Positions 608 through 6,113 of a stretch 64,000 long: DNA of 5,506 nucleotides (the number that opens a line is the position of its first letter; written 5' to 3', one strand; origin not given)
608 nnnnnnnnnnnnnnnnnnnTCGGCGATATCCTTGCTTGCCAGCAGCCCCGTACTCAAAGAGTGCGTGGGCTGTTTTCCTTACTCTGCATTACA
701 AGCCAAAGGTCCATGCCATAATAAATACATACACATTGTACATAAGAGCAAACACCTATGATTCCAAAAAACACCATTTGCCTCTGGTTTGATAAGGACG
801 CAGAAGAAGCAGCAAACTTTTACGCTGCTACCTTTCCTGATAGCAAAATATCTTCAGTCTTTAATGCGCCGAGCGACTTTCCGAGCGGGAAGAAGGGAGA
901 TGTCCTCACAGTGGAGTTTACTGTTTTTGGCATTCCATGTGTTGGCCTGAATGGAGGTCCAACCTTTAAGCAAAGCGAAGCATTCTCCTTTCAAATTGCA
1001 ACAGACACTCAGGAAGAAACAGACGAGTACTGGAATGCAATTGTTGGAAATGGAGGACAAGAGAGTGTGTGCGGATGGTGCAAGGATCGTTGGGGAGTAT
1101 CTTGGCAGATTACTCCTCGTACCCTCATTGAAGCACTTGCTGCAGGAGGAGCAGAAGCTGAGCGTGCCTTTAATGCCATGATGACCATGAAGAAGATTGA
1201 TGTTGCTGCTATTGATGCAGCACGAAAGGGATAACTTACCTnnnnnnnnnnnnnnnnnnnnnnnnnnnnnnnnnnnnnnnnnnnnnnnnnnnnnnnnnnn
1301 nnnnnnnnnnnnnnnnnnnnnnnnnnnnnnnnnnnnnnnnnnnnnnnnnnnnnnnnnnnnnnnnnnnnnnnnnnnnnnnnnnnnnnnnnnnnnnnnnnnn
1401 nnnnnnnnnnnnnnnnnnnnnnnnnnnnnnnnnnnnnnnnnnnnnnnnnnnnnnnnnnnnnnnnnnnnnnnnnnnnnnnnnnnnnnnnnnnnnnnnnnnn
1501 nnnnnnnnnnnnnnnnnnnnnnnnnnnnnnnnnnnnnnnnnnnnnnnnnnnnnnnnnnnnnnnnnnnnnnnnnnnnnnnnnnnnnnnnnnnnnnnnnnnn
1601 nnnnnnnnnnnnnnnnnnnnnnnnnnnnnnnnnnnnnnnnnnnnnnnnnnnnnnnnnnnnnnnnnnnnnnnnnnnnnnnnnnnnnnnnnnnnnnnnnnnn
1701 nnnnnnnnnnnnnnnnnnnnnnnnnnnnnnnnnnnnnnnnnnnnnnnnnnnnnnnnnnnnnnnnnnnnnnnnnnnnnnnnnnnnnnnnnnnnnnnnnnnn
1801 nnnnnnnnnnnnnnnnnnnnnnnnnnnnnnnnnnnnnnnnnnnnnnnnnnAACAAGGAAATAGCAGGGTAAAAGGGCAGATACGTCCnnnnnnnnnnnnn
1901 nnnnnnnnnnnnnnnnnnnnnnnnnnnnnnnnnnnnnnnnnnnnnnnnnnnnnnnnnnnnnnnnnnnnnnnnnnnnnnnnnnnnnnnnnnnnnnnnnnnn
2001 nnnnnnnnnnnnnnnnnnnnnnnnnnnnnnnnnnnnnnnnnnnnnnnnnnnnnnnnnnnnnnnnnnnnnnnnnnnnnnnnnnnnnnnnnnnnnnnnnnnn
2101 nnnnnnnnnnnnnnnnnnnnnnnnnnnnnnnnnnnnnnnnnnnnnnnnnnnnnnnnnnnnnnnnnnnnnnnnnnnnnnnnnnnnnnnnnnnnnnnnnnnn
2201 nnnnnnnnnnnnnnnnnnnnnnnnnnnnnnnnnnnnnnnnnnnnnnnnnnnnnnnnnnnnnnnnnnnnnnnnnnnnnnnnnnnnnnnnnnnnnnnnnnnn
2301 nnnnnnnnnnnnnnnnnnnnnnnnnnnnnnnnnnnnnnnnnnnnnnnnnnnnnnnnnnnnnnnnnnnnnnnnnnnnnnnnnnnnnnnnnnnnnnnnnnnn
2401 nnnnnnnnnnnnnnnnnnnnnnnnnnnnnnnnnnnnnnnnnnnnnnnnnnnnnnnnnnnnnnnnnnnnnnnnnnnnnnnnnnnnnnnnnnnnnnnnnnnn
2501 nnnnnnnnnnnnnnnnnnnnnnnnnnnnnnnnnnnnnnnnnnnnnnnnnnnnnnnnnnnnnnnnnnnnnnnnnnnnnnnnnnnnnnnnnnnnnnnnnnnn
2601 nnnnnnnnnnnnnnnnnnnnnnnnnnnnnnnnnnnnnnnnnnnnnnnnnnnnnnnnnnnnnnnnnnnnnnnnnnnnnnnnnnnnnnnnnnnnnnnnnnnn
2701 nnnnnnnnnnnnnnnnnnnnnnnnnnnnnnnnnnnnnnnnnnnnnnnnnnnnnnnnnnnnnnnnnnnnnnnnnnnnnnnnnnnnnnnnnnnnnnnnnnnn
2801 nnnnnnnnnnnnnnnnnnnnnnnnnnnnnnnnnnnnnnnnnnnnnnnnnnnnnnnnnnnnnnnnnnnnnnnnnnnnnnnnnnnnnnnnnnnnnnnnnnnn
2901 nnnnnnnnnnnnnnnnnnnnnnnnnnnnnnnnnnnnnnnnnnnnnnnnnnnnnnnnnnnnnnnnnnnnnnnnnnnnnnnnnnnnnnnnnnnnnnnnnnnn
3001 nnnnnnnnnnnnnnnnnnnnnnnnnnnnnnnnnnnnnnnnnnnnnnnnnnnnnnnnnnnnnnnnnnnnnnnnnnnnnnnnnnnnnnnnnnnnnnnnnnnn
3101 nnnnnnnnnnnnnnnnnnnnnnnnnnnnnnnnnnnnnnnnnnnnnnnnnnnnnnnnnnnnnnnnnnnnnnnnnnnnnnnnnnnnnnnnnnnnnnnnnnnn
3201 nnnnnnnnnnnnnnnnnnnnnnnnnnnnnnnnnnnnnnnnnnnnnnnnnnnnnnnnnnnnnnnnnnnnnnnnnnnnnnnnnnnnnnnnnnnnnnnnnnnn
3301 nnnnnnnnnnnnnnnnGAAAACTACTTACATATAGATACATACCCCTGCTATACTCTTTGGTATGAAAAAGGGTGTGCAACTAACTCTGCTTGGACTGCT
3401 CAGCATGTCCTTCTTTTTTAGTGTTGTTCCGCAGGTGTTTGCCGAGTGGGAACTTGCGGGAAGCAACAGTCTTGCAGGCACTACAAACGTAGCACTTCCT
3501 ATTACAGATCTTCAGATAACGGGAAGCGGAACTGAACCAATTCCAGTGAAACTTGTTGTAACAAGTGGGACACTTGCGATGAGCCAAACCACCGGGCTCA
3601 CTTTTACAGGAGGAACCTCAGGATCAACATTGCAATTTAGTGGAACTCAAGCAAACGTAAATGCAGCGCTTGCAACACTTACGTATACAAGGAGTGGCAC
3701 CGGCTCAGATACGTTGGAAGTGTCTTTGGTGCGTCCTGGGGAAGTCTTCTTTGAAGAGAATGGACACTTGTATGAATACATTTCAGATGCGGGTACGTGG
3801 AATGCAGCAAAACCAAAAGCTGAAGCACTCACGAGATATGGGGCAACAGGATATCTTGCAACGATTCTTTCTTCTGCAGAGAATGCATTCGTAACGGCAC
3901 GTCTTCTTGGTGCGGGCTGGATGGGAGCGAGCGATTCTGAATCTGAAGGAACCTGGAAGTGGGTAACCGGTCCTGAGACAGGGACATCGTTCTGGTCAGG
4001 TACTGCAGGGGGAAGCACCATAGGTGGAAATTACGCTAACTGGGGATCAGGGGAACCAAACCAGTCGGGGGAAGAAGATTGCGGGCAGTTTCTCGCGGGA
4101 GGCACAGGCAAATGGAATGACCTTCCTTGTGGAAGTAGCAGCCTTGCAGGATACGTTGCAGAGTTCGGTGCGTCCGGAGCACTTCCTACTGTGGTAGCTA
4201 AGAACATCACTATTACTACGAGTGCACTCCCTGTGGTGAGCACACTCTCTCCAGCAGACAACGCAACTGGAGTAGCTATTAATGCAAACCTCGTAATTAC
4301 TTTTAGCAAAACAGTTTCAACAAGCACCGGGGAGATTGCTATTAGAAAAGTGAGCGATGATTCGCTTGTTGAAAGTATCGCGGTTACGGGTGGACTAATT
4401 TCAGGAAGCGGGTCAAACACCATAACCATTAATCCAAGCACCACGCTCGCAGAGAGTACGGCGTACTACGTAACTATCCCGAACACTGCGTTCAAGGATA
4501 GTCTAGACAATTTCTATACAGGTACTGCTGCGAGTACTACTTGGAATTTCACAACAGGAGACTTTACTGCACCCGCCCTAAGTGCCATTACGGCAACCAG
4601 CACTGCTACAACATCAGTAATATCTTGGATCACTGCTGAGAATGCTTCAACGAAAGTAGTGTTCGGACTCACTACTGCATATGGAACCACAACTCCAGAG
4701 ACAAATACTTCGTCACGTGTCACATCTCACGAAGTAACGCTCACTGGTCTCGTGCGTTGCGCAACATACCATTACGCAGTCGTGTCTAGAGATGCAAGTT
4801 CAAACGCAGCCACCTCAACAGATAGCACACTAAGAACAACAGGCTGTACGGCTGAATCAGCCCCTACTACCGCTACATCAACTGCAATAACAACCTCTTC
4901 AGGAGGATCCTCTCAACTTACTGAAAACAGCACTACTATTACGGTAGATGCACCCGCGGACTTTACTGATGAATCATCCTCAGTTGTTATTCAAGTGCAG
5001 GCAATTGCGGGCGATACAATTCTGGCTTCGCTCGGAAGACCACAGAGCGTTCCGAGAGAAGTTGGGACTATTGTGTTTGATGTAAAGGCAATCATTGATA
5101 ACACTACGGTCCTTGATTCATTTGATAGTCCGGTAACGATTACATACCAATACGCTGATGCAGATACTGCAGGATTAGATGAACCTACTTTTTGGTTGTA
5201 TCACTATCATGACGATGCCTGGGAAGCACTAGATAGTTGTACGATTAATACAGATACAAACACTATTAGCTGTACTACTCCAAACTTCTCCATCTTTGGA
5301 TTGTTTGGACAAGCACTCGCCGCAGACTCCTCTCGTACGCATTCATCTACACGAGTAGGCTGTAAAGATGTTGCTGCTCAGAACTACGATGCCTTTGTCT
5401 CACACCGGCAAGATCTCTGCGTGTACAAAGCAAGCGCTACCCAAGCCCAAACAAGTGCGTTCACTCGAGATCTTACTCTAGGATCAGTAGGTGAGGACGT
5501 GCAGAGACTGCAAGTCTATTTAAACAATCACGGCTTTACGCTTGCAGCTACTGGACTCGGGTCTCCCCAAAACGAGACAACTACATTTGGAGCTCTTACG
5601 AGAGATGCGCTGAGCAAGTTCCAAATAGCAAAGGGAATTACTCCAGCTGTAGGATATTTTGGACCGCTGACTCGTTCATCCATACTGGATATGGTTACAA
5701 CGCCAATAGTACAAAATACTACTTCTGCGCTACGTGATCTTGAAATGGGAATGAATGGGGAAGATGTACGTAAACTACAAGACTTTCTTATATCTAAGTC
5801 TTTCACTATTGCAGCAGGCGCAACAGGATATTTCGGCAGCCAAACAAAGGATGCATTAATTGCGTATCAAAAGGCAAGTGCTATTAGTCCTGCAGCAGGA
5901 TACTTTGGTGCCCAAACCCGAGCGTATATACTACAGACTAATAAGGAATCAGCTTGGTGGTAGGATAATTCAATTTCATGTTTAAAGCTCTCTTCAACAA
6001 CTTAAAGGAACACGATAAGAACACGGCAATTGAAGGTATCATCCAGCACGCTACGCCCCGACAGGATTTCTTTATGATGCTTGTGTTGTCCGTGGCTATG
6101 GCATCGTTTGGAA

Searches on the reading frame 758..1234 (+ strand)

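Call 73: search_protein_families(library=pfam, proteins=[window:758-1234:+], max_evalue=0.001)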
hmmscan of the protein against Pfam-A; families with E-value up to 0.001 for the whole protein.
window:758-1234:+ (158 aa): 1 family
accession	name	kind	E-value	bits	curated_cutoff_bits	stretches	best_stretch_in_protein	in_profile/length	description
PF06983.19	3-dmu-9_3-mt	-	9.9e-50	168.4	24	1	4-119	2-116/116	3-demethylubiquinone-9 3-methyltransferase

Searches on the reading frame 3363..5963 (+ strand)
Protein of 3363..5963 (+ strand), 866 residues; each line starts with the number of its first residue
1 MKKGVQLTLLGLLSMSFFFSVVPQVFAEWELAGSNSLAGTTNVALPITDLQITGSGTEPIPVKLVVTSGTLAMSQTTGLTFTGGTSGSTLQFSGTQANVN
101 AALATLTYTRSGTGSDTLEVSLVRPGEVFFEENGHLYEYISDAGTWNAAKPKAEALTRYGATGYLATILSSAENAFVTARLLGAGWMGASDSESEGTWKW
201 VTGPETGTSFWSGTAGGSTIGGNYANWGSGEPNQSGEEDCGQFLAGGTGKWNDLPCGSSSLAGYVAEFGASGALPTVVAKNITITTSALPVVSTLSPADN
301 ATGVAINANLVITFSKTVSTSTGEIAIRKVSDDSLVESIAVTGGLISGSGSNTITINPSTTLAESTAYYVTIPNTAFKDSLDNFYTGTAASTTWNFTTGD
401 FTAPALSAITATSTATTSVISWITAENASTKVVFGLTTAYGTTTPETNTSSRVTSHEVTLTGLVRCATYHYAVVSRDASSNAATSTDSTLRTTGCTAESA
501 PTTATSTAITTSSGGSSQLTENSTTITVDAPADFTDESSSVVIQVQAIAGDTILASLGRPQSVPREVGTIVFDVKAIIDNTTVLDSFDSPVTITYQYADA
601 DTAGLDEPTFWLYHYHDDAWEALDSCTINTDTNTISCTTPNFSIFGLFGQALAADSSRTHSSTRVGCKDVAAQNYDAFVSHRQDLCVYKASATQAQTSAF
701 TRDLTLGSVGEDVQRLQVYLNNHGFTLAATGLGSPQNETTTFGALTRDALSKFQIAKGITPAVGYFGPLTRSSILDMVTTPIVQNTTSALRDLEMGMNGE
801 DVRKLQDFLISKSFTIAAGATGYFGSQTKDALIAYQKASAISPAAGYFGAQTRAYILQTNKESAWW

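Call 73: search_protein_families(library=pfam, proteins=[window:3363-5963:+], max_evalue=0.001)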
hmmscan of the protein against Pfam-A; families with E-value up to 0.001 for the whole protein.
window:3363-5963:+ (866 aa): 4 families
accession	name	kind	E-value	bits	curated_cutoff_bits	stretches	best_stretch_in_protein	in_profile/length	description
PF01471.23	PG_binding_1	-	3e-17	63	23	2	798-854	1-55/57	Putative peptidoglycan binding domain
PF13205.12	Big_5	-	1.3e-15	58.4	23.6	1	290-398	5-105/105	Bacterial Ig-like domain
PF00059.27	Lectin_C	-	1.8e-09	38.7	22.6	1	161-260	15-101/107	Lectin C-type domain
PF16656.11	Pur_ac_phosph_N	-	0.00015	22.7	30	1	409-480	6-86/93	Purple acid Phosphatase, N-terminal domain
